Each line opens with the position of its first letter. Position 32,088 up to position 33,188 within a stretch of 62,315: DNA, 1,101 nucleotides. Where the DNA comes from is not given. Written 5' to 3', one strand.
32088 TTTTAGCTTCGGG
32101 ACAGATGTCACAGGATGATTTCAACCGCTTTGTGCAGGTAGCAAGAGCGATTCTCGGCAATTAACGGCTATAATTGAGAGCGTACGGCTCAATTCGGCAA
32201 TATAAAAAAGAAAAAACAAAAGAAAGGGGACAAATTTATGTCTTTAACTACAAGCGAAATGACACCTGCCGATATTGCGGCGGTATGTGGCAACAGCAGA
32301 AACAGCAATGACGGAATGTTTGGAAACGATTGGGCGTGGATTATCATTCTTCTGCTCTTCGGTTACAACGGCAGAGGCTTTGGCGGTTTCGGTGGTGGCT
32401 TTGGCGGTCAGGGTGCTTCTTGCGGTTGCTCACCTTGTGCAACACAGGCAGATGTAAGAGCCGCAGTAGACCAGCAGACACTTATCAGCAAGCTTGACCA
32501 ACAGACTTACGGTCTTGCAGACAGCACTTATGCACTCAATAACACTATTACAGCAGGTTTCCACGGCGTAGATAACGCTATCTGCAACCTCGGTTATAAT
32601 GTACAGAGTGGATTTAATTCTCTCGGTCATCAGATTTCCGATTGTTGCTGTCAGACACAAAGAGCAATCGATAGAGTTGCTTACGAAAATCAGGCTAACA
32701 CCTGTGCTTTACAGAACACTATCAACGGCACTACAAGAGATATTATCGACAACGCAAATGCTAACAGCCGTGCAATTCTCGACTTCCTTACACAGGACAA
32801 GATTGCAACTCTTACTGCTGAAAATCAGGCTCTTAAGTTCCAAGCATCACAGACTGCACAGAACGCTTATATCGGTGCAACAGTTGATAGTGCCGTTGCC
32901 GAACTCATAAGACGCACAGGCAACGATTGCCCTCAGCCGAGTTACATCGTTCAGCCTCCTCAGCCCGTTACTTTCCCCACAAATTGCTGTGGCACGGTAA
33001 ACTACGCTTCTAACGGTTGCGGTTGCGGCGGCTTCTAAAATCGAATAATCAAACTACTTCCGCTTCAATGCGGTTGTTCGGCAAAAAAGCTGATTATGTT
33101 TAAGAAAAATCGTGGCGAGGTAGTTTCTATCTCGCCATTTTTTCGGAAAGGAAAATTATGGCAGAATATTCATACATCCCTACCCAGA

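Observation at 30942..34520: Terminator-bracketed post-lysis cargo module with spore-coat/exosporium-like protein composition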

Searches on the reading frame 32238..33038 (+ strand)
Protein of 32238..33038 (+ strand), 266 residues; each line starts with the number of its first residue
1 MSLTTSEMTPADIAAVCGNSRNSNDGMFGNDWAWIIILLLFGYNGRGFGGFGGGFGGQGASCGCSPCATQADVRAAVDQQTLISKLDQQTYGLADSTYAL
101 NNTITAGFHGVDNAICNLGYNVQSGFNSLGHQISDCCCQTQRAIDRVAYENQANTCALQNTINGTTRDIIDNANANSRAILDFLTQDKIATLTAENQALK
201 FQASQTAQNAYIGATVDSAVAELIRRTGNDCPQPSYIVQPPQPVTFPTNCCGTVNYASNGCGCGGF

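Call 5: search_protein_families(library=pfam, max_evalue=1, proteins=[window:32238-33038:+])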
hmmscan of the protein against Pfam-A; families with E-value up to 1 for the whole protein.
window:32238-33038:+ (266 aa): 0 families

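Call 6: search_protein_families(library=phrogs, max_evalue=0.01, proteins=[window:32238-33038:+])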
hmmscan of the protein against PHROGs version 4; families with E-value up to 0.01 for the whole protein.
window:32238-33038:+ (266 aa): 1 family
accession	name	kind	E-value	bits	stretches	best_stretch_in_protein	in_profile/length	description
phrog_16490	-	unknown function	3.7e-70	237.8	1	7-264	6-282/286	-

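Call 9: search_dna_similar(query=window:32238-33038:+, collection=phages, mode=protein, max_rows=30)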
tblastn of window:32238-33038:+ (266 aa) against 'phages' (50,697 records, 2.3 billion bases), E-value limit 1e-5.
Records with a match: 33; places in all: 34; records where one place covers at least 80% of the query: 16.
Best place of each record, by identity: <60% 33.
By first word of the organism name: Bacteriophage 18; Clostridium 5; Dulem 4; bajarodcaudo 2; uncultured 2; crAssphage 1; Butyrivibrio 1.
By host as written in the record: - 22; Clostridium perfringens 3; Varecia variegata 2; Propithecus coquereli 2; Peromyscus fraterculus 1; Clostridium perfringens 012 1; Clostridium perfringens 2589 1; Butyrivibrio fibrisolvens DSM 3071 1.
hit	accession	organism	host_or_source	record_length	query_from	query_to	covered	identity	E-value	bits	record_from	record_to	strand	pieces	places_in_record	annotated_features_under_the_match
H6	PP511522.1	Dulem virus 35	Varecia variegata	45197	5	266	98%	49.4%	7e-58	204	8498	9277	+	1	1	hypothetical protein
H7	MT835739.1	Bacteriophage sp.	human fecal samples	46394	11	263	95%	42.4%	4e-48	176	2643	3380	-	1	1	record has no annotation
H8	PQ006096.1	bajarodcaudo virus 5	Peromyscus fraterculus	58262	18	257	90%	43.8%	2e-45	168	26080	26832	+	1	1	hypothetical protein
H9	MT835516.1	Bacteriophage sp.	human fecal samples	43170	3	246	92%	43.0%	4e-39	150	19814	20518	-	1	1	record has no annotation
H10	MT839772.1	Bacteriophage sp.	human fecal samples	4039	11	263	95%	40.9%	9e-43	160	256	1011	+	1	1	record has no annotation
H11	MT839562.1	Bacteriophage sp.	human fecal samples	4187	63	241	67%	57.0%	2e-53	191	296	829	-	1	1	record has no annotation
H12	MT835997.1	Bacteriophage sp.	human fecal samples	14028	8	263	96%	39.3%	8e-42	158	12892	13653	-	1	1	record has no annotation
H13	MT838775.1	Bacteriophage sp.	human fecal samples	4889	11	246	89%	41.7%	2e-42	159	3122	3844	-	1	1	record has no annotation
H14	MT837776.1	Bacteriophage sp.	human fecal samples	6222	3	263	98%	37.6%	1e-32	131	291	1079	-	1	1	record has no annotation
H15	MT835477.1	Bacteriophage sp.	human fecal samples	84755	11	261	94%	38.5%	1e-35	140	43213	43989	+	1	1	record has no annotation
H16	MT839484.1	Bacteriophage sp.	human fecal samples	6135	5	266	98%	36.3%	4e-23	103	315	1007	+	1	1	record has no annotation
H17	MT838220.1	Bacteriophage sp.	human fecal samples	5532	5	254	94%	36.2%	2e-26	113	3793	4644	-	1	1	record has no annotation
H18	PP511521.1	Dulem virus 36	Varecia variegata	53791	22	263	91%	31.9%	4e-15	81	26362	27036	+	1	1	hypothetical protein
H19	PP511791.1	Dulem virus 39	Propithecus coquereli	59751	5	241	89%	30.3%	2e-11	70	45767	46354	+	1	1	hypothetical protein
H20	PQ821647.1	Clostridium phage HMD-PC1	Clostridium perfringens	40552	23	250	86%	28.9%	3e-11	69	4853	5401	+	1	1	hypothetical protein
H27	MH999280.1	Clostridium phage CPD1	Clostridium perfringens 2589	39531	77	264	71%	30.3%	1e-12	73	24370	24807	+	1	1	hypothetical protein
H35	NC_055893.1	uncultured phage cr4_1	human feces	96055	122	264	54%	30.7%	6e-10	65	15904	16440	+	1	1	outer capsid protein/viral fiber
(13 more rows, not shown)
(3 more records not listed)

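Call 13: get_annotated_region(hit=H27, flank=6000)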
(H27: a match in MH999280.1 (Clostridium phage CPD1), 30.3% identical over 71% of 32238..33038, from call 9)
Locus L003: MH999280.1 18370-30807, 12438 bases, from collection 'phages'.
description: Clostridium phage CPD1, complete genome.
organism: Clostridium phage CPD1 (NCBI taxid 2420238)
taxonomy: Viruses; Duplodnaviria; Heunggongvirae; Uroviricota; Caudoviricetes
host: Clostridium perfringens 2589; source: -; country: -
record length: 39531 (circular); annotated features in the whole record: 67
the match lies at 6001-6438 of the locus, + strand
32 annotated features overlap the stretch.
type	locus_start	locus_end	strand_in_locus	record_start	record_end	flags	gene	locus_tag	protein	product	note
CDS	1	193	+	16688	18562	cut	-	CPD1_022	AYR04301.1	endopeptidase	-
CDS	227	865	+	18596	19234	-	-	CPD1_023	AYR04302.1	N-acetylmuramoyl-L-alanine amidase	-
CDS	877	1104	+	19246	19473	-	-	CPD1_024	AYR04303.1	putative holin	-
CDS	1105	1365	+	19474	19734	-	-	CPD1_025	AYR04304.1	recombination related exonuclease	-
CDS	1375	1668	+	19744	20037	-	-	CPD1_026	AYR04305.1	hypothetical protein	-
CDS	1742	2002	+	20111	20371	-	-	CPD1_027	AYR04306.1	hypothetical protein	-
CDS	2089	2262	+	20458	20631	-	-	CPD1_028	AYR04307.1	hypothetical protein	-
CDS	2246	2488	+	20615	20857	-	-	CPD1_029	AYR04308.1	hypothetical protein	-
CDS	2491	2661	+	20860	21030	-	-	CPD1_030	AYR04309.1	hypothetical protein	-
CDS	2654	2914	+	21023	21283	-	-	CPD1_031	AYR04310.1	hypothetical protein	-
CDS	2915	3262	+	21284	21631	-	-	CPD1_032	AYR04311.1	hypothetical protein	-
CDS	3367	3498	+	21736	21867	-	-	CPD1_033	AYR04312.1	hypothetical protein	-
CDS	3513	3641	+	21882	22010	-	-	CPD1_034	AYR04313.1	hypothetical protein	-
CDS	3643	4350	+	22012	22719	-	-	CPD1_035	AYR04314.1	DNA binding protein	kilA protein, putative phage-related DNA binding protein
CDS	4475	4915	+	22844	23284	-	-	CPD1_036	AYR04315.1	hypothetical protein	-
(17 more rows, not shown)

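Call 14: get_annotated_region(hit=H6, flank=7000)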
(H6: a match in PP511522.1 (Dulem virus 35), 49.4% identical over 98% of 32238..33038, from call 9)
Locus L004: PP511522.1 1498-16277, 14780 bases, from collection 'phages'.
description: Dulem virus 35 isolate Duke_24FS_4, complete genome.
organism: Dulem virus 35 (NCBI taxid 3145753)
taxonomy: Viruses; Duplodnaviria; Heunggongvirae; Uroviricota; Caudoviricetes
host: Varecia variegata; source: feces; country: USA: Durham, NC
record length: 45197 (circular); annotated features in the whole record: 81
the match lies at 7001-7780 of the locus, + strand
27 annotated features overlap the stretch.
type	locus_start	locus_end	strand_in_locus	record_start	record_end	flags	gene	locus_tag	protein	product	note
CDS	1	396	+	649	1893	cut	-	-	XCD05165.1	terminase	-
CDS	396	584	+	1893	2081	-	-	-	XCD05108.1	hypothetical protein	-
CDS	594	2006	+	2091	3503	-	-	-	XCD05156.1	portal protein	-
CDS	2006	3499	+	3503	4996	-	-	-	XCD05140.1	hypothetical protein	-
CDS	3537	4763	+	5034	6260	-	-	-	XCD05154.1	minor capsid protein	-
CDS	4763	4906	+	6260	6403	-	-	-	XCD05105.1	hypothetical protein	-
CDS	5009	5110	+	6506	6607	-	-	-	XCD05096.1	hypothetical protein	-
CDS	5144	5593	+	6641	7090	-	-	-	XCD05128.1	hypothetical protein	-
CDS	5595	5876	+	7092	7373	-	-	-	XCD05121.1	hypothetical protein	-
CDS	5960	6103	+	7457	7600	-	-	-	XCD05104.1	hypothetical protein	-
CDS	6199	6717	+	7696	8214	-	-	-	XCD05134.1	hypothetical protein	-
CDS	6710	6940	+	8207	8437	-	-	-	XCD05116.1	hypothetical protein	-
CDS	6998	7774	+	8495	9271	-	-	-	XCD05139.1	hypothetical protein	-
CDS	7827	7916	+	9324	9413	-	-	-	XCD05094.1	hypothetical protein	-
CDS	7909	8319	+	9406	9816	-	-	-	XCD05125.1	hypothetical protein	-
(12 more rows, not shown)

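Call 16: find_homologous_proteins(query=window:32238-33038:+, max_evalue=0.001)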
Query window:32238-33038:+ (266 aa): 8000 proteins with E <= 0.001 among 8000 candidates; the best 120 are listed.
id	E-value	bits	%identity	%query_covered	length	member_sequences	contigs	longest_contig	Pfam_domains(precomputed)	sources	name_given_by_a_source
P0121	5.4e-172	588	100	97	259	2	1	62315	-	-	-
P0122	6.0e-147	506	85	100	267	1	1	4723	-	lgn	-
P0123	4.5e-145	500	86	100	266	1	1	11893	-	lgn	-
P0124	3.6e-143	494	81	100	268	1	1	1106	-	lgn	-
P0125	5.1e-143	493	83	100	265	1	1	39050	-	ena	-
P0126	1.9e-142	492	80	100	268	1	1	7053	-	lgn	-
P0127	1.2e-141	489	83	100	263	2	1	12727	-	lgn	-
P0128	6.3e-141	487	82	100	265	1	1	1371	-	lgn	-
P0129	2.2e-139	482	82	100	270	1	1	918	-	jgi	jgi:hypothetical protein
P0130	3.3e-138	478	78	99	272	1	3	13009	-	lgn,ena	-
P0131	4.1e-137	474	80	98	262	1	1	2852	-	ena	-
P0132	4.1e-137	474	80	100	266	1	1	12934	-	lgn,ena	-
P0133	4.6e-136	471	77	100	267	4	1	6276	-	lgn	-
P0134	5.6e-135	467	78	100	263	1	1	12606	-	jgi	jgi:hypothetical protein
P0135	8.9e-135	466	78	99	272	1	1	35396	-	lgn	-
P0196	4.0e-122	425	73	95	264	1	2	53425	-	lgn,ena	-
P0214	8.3e-121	421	72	100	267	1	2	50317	-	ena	-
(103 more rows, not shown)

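Call 22: search_protein_families(library=ncbifam, max_evalue=1, proteins=[window:32238-33038:+])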
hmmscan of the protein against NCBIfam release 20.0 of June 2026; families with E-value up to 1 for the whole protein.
window:32238-33038:+ (266 aa): 0 families

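Call 23: search_protein_families(library=padloc, max_evalue=1, proteins=[window:32238-33038:+])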
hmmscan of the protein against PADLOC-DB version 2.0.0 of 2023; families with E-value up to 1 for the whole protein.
window:32238-33038:+ (266 aa): 0 families

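Call 33: find_related_loci(query=A2, collection=viral_contigs, flank=10000)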
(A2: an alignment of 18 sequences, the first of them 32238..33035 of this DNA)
Query A2 (266 aa) in viral_contigs; peptide patterns used: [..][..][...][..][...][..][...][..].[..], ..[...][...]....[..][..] (x = any residue, [..] = any of these).
600 stretches matched a pattern (row limit reached: there are more); 558 encode a relative of the query (tblastn E <= 1e-3); the best 80 are kept; 80 distinct loci.
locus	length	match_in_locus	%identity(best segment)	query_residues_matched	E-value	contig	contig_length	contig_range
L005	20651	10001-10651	65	26-263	1e-82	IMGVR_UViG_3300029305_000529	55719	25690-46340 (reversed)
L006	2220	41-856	54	1-263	4e-77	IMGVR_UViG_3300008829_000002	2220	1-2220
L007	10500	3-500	66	80-264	2e-71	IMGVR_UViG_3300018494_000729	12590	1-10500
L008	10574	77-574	66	68-251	1e-69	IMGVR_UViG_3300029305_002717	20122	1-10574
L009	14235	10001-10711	51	15-256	8e-68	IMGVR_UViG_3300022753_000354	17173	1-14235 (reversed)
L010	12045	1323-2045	52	6-261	1e-66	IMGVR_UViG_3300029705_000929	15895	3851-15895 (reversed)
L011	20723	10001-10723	52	6-261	1e-66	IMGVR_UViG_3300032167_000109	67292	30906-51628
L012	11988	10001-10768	51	6-266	5e-64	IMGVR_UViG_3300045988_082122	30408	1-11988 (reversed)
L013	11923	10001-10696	52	22-263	2e-62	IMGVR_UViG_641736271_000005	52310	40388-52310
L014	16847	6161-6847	52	11-263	3e-61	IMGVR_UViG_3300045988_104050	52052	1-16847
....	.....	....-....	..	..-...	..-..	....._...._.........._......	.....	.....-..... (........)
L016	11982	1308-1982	52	11-263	3e-59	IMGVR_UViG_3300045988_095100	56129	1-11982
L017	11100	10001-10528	54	69-251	2e-58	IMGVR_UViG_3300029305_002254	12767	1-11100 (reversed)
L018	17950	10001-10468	60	92-247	1e-57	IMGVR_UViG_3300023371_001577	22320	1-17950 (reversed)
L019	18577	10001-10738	46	11-263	1e-56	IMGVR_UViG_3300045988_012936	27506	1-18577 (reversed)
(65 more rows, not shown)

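Call 36: search_solved_structures(query=A2, max_evalue=10, show_alignments=2)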
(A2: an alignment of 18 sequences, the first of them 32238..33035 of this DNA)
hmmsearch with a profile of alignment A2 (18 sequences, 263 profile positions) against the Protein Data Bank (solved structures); distinct sequences matched with E-value up to 10: 11.
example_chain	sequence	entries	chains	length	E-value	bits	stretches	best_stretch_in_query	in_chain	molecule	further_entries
8i8b_A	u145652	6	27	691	0.025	17.1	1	178-231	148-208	Viral capsid associated protein | Capsid-associated protein VP80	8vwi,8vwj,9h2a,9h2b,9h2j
4fmw_A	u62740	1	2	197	1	11.8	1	119-163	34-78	RNA (guanine-9-)-methyltransferase domain-containing protein 2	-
3n4x_A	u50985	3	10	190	2.1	10.8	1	182-212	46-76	Monopolin complex subunit CSM1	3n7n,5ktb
5gna_B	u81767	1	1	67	2.5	10.6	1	166-222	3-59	Flagellar hook-associated protein 2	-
3hto_B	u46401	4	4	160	4.3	9.8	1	46-126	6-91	Hemagglutinin HA2 chain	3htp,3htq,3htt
1ruz_I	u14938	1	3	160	6.3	9.2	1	47-126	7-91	hemagglutinin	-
6hjn_B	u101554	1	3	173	8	8.9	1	47-126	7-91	Hemagglutinin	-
4gxu_B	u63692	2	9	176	8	8.9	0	47-126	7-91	Hemagglutinin HA2 chain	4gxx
6hjp_B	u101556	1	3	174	8.2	8.9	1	47-126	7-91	Hemagglutinin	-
4jug_B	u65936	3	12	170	9.1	8.7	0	47-126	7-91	Hemagglutinin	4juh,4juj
5vmc_B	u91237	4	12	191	9.8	8.6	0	47-126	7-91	Hemagglutinin HA2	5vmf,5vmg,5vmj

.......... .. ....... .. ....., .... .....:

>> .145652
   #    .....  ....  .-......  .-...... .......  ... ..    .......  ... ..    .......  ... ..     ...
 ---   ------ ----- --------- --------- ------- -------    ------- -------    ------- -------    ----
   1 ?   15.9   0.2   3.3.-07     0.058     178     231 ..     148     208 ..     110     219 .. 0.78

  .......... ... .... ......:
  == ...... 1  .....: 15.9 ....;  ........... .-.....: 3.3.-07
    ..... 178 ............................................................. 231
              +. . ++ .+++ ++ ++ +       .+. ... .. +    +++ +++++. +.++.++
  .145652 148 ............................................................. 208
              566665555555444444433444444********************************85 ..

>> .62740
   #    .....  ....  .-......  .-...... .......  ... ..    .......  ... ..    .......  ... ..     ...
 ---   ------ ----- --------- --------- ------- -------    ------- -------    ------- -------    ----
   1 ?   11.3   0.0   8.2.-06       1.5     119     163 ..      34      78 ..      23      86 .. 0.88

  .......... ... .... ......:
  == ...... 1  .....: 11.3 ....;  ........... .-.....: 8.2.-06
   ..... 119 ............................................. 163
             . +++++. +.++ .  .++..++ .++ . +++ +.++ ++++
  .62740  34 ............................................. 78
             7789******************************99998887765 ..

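Call 52: predict_structure(alignment_id=A3)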
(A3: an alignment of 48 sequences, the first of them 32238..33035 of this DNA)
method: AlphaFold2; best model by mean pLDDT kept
length: 266 residues; sequences in the alignment: 48
mean_pLDDT: 56.2   pTM: 0.20
mean pLDDT of the five models: 56.2, 43.0, 42.7, 40.5, 39.4
residues with pLDDT >= 90: 0; 70-90: 58; 50-70: 107; < 50: 101
segments of 3 or more residues with pLDDT < 50: 1-5, 7-10, 12-14, 16-33, 41-73, 76-80, 236-239, 241-250, 252-266
pLDDT, mean of each block of 10 residues (from residue 1): 42 46 36 53 37 31 34 48 55 59 59 53 61 61 64 66 67 72 75 80 82 81 69 49 47 43 38
secondary structure, 60 per line:
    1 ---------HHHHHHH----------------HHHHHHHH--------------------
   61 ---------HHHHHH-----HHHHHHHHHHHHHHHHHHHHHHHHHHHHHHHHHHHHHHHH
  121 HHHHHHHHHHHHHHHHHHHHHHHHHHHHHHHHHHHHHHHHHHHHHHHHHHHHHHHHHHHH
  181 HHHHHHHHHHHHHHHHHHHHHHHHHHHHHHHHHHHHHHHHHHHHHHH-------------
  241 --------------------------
elements in order: H10-16 H33-40 H70-75 H81-227

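Call 59: find_related_loci(query=A3, collection=genome_contigs, flank=10000)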
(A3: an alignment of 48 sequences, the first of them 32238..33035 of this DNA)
Query A3 (266 aa) in genome_contigs; peptide patterns used: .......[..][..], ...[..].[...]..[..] (x = any residue, [..] = any of these).
130 stretches matched a pattern; 114 encode a relative of the query (tblastn E <= 1e-3); the best 80 are kept; 80 distinct loci.
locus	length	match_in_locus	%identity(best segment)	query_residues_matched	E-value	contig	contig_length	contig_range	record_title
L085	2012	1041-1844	78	1-266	4e-131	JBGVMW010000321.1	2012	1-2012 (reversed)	MAG: Lachnospiraceae bacterium isolate fecal_MAG_249 fecal_MAG_249_contig_0344, whole genome shotgun sequence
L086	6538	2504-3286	69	8-266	2e-106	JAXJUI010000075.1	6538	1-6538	MAG: Agathobacter sp. isolate DOME_MAG_5004 5004_C0320_k141_82155, whole genome shotgun sequence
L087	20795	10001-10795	70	1-266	4e-102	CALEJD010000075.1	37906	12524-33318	MAG TPA_asm: uncultured Clostridia bacterium isolate SRR6425761_bin.84_CONCOCT_v1.1_MAG genome assembly, contig: ERZ1767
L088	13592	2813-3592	64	1-266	5e-99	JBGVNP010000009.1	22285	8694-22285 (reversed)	MAG: Eubacteriales bacterium isolate fecal_MAG_231 fecal_MAG_231_contig_0009, whole genome shotgun sequence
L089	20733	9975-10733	65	6-264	3e-92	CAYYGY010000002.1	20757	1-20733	MAG TPA_asm: uncultured Eubacteriales bacterium isolate SRP315200_co1_236 genome assembly, contig: NODE_4598_length_2075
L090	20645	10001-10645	69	31-256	4e-88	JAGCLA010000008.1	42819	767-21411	MAG: Bacteroidaceae bacterium isolate RGIG9888 Yak_Rectum-4__c188900, whole genome shotgun sequence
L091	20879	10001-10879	56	1-266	7e-93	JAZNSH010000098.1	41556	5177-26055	MAG: Clostridia bacterium isolate T1900044810_TS20190276.MAGScoT_cleanbin_000007 SGB_2777_k141_1417120, whole genome sho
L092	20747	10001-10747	57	8-257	3e-81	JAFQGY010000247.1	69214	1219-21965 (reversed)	MAG: Clostridia bacterium isolate RGIG1810 Goat_Cecum-5__c399459, whole genome shotgun sequence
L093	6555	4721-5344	63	57-257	6e-81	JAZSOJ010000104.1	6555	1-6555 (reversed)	MAG: Clostridia bacterium isolate T1900044549_TS20190015.MAGScoT_cleanbin_000029 SGB_189_k141_2976882, whole genome shot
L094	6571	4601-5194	64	67-264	9e-79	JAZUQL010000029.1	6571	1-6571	MAG: Lachnospiraceae bacterium isolate T1900044858_TS20190324.MAGScoT_cleanbin_000006 SGB_3075_k141_49014, whole genome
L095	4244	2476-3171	60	11-263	3e-78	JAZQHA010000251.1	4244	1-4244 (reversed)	MAG: Acutalibacteraceae bacterium isolate T1900044629_TS20190095.MAGScoT_cleanbin_000018 SGB_998_k141_368433, whole geno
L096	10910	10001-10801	56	8-265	7e-78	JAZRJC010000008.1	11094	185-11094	MAG: Eubacteriales bacterium isolate T1900045469_YK20190160.MAGScoT_cleanbin_000061 SGB_7229_k141_2985915, whole genome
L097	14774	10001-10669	63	23-263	3e-77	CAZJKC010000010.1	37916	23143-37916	MAG TPA_asm: uncultured Staphylococcaceae bacterium isolate SRP225648_co1_349 genome assembly, contig: NODE_2074_length_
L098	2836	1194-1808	60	59-266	5e-78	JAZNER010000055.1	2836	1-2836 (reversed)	MAG: Eubacteriales bacterium isolate T1900044719_TS20190185.MAGScoT_cleanbin_000016 SGB_1897_k141_1905840, whole genome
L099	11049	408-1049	61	31-256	1e-76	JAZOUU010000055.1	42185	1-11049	MAG: Faecousia sp. isolate T1900045531_YK20190225.MAGScoT_cleanbin_000012 SGB_7725_k141_994636, whole genome shotgun seq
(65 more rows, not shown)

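Call 75: find_encoding_contigs(protein=P0196, flank=10000, max_places=2)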
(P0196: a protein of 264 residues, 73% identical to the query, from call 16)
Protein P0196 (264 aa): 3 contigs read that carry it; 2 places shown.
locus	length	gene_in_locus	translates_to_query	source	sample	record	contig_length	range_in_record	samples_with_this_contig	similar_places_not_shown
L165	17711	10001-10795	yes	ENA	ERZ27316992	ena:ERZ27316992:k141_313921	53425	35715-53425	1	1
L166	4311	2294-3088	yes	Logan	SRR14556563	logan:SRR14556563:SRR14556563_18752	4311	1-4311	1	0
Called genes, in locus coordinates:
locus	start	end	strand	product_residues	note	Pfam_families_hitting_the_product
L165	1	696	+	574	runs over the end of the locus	PF28501:ENDOD1_C (faint)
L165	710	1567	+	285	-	PF22768:SPP1_Dit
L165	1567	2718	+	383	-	PF14594:Sipho_Gp37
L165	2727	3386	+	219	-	-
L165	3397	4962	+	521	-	-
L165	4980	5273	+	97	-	-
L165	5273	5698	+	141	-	PF02839:CBM_5_12 (weak)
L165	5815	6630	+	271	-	PF01510:Amidase_2, PF08239:SH3_3 (weak)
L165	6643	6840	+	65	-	PF16945:Phage_r1t_holin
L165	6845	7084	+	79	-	-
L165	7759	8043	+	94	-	-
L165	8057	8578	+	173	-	PF13560:HTH_31 (faint), PF01381:HTH_3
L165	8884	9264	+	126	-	-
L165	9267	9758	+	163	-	-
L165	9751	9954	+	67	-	-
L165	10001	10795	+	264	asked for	-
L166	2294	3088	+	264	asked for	-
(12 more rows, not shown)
